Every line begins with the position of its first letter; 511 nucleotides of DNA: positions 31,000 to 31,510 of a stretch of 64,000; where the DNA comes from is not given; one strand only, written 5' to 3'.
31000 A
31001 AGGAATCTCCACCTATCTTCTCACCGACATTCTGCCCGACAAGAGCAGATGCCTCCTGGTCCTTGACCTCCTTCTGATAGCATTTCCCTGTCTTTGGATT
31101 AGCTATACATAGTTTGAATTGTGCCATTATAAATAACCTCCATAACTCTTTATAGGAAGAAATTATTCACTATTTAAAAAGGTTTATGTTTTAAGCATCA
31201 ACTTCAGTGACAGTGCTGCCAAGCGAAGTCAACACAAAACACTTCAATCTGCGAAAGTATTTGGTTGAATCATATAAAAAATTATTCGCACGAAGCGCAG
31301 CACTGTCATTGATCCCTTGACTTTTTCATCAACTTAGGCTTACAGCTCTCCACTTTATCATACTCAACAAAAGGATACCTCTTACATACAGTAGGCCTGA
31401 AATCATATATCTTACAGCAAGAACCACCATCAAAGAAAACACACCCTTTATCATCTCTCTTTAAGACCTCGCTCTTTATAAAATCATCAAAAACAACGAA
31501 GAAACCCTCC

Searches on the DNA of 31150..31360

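Call 70: search_rna_families(source=window, start=31150, end=31360, threshold=evalue, max_evalue=1)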
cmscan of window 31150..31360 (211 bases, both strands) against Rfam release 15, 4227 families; matches with E-value up to 1: 0.
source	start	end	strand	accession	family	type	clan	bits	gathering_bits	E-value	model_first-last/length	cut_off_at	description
